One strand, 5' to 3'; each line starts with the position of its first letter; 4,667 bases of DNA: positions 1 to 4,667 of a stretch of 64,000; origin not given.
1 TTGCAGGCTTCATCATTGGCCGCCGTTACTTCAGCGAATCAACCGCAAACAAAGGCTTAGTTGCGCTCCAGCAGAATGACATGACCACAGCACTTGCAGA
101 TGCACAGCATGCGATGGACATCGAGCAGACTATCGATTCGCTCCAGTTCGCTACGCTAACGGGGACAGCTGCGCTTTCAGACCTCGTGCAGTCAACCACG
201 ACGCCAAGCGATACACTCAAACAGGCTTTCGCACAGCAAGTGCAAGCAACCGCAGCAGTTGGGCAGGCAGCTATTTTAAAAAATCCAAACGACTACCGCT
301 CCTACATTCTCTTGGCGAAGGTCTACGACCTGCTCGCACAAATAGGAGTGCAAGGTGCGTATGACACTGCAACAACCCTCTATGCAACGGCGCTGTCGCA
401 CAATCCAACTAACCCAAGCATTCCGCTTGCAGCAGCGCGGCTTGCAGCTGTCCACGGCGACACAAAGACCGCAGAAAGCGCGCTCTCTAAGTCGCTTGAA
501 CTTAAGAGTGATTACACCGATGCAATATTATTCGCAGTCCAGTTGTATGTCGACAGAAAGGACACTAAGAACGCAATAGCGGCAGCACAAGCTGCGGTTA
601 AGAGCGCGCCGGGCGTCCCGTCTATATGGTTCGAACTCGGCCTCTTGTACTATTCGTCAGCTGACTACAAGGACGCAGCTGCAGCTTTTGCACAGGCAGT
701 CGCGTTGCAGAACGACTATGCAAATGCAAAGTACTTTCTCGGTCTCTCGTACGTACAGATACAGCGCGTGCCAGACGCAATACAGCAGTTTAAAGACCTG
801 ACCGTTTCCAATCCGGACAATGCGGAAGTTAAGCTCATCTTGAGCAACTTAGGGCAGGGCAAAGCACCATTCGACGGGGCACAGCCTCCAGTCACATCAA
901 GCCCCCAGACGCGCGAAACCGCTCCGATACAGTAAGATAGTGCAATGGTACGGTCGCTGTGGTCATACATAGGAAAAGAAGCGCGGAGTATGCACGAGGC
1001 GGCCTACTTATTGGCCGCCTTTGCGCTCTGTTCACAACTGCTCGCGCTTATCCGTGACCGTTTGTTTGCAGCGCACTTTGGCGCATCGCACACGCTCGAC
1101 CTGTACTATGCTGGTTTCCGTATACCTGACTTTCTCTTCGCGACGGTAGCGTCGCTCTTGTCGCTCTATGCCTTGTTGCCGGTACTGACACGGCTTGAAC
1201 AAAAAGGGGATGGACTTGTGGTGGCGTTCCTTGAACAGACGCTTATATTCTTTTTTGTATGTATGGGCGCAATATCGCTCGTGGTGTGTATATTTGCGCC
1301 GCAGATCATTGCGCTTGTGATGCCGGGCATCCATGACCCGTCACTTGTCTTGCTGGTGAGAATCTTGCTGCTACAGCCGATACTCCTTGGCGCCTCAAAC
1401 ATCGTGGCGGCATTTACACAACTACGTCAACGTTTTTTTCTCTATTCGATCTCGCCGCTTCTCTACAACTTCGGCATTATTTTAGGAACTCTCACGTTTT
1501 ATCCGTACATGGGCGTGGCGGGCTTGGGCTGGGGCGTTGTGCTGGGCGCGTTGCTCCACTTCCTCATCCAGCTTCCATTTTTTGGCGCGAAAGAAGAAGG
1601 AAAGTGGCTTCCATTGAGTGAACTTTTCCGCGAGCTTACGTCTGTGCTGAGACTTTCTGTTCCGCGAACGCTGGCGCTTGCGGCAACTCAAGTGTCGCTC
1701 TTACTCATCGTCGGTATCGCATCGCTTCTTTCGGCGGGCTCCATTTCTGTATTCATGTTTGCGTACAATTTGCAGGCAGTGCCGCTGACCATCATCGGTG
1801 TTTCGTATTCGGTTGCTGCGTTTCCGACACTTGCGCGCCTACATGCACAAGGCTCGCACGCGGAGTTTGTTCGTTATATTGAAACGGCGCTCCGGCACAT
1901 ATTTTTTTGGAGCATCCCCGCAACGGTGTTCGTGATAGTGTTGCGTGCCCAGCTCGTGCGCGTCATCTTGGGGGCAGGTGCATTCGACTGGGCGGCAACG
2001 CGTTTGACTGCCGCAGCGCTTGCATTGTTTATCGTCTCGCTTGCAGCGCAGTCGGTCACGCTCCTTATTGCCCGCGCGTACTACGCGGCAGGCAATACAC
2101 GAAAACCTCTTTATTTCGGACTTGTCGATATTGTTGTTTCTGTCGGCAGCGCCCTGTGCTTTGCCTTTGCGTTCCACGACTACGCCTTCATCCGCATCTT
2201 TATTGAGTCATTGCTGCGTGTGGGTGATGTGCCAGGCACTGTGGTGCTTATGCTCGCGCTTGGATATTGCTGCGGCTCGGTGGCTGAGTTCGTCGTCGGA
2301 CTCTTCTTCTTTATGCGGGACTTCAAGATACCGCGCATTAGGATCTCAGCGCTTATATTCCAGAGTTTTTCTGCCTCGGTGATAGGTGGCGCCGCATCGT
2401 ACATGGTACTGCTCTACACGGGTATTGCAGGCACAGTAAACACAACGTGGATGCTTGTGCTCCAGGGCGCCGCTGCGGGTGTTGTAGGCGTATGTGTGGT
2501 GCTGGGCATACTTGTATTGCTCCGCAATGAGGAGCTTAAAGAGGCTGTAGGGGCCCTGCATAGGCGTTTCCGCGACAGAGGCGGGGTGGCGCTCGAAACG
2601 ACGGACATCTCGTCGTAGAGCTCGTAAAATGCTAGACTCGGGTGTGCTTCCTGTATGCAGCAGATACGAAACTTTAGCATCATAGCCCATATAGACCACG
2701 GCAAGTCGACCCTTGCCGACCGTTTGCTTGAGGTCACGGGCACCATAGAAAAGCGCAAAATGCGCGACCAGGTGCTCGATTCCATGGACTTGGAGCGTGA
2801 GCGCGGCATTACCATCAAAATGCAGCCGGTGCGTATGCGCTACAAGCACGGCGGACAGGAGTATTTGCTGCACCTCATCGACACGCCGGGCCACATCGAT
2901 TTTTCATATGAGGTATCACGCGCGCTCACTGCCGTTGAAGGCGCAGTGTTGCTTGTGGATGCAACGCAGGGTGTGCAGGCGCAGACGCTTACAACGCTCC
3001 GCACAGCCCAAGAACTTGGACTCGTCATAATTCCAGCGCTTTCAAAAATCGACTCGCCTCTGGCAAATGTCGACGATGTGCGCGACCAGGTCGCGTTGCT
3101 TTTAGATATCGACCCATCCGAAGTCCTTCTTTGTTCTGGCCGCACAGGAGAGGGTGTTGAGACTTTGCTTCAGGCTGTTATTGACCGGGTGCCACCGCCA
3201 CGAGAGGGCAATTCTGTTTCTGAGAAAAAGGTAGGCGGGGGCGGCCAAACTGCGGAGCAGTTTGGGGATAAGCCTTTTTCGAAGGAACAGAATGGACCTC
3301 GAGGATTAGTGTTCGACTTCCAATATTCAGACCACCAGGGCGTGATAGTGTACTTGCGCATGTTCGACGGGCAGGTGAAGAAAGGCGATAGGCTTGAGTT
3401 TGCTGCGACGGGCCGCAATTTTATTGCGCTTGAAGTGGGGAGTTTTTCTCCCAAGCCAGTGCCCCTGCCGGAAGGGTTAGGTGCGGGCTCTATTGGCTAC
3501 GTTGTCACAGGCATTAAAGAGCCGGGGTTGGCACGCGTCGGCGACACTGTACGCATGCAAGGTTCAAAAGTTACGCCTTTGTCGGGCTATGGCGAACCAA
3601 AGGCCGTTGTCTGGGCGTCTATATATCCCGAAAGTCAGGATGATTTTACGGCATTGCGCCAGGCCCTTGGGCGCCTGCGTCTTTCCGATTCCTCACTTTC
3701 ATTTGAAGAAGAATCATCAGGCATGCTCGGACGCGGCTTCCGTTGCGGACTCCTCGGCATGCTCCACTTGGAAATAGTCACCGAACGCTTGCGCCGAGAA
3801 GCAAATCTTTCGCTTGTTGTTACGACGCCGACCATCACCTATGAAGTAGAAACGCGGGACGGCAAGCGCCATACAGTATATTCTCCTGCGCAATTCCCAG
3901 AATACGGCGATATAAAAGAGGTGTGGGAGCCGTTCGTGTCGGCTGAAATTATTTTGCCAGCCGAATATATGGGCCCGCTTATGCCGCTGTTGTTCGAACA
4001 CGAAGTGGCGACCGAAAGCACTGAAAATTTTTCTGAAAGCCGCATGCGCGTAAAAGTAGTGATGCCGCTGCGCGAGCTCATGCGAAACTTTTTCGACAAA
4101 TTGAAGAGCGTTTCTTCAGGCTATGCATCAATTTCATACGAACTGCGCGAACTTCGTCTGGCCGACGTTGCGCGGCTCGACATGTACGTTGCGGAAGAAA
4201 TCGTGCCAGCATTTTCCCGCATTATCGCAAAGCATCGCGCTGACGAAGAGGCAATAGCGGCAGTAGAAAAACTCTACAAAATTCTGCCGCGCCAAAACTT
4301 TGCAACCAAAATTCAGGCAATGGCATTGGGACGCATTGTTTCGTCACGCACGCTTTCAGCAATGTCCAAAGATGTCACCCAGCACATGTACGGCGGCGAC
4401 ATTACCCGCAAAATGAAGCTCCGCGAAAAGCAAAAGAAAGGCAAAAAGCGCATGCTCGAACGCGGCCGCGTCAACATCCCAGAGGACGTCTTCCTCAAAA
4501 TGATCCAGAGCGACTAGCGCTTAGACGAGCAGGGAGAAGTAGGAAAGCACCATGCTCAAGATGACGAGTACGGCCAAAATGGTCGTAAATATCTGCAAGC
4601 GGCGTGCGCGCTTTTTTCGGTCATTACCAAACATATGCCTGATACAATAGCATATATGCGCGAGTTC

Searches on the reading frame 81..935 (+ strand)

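Call 28: search_protein_families(library=pfam, proteins=[window:81-935:+], max_evalue=0.001)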
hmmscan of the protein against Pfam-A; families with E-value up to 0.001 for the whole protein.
window:81-935:+ (284 aa): 18 families
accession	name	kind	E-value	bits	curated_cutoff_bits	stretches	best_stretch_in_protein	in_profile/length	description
PF14559.12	TPR_19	-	9.9e-18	64.7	25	2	193-256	4-67/68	Tetratricopeptide repeat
PF13432.12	TPR_16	-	1.1e-14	54.9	32.7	2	185-247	2-64/65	Tetratricopeptide repeat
PF13428.12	TPR_14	-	1.1e-13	50.8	23.5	0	148-187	3-42/44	Tetratricopeptide repeat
PF07719.23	TPR_2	-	9.4e-13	47.7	27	1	181-212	2-33/34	Tetratricopeptide repeat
PF00515.34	TPR_1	-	1.2e-09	38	27.8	0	182-211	3-32/34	Tetratricopeptide repeat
PF13371.12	TPR_9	-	2.2e-09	37.6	35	1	155-212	4-61/73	Tetratricopeptide repeat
PF13414.12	TPR_11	-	2.7e-09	37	26.8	0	187-226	1-40/42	TPR repeat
PF13181.12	TPR_8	-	2.5e-08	33.9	25.7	0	181-212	2-33/34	Tetratricopeptide repeat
PF13431.12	TPR_17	-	5.9e-08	32.8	24.4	0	62-87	3-28/34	Tetratricopeptide repeat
PF23914.1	TPR_CcmH_CycH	-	2.2e-07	31.3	42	0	67-172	45-147/158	Cytochrome c-type biogenesis protein H TPR domain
PF12895.13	ANAPC3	-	1.2e-06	29.1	27.2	1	159-238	2-80/82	Anaphase-promoting complex, cyclosome, subunit 3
PF25063.1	ARM_TT21_C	-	9.4e-06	26.1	35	1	97-251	40-201/209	Tetratricopeptide repeat protein 21 C-terminal ARM domain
PF09295.16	ChAPs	-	2.9e-05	23.7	20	1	49-200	144-288/395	ChAPs (Chs5p-Arf1p-binding proteins)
PF25060.1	ARM_TT21_2nd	-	4e-05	23.7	27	0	116-159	226-269/270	Tetratricopeptide repeat protein 21 second ARM domain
PF13176.12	TPR_7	-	8.7e-05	22.8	27.9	0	183-210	2-29/36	Tetratricopeptide repeat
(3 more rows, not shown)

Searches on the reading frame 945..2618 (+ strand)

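Call 7: search_protein_families(library=pfam, proteins=[window:945-2618:+], max_evalue=0.001)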
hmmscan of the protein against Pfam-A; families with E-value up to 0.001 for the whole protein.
window:945-2618:+ (557 aa): 2 families
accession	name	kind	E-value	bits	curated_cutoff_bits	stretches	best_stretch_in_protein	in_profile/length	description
PF03023.19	MurJ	-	1.5e-60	205.5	27.4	1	42-411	2-376/451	Lipid II flippase MurJ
PF13440.11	Polysacc_synt_3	-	2.2e-09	37.4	23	1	99-344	49-286/293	Polysaccharide biosynthesis protein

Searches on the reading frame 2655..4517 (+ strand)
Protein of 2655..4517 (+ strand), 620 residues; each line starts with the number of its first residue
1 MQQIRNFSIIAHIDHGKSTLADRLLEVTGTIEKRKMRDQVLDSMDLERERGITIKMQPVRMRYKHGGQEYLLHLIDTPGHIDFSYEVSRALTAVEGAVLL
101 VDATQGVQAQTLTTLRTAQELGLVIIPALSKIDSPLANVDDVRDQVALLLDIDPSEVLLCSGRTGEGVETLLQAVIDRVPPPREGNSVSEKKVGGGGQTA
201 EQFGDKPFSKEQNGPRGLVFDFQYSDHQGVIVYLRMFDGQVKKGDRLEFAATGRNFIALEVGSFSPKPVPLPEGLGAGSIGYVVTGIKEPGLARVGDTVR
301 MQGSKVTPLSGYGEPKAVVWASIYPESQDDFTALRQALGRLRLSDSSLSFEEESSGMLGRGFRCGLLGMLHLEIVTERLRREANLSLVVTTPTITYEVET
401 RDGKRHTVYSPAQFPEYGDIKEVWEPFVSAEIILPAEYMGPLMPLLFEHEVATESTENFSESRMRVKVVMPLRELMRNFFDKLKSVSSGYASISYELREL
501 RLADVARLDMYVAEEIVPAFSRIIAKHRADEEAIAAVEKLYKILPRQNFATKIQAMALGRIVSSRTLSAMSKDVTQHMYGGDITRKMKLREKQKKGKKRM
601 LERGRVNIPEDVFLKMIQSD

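Call 7: search_protein_families(library=pfam, proteins=[window:2655-4517:+], max_evalue=0.001)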
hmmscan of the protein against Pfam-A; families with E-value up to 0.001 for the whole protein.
window:2655-4517:+ (620 aa): 5 families
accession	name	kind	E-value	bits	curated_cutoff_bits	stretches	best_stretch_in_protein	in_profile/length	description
PF00009.33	GTP_EFTU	-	8e-54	182.5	26.5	1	3-181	2-188/188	Elongation factor Tu GTP binding domain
PF06421.17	LepA_C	-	2.3e-30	105.3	29.7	1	513-617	2-106/107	GTP-binding protein LepA C-terminus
PF00679.30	EFG_C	-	3.8e-14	52.9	27.9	1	423-500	2-78/89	Elongation factor G C-terminus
PF14492.12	EFG_III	-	2.4e-07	31.2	27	1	315-389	2-73/75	Elongation Factor G, domain III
PF03144.31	GTP_EFTU_D2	-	2.4e-06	28.3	30.3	1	229-299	1-72/73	Elongation factor Tu domain 2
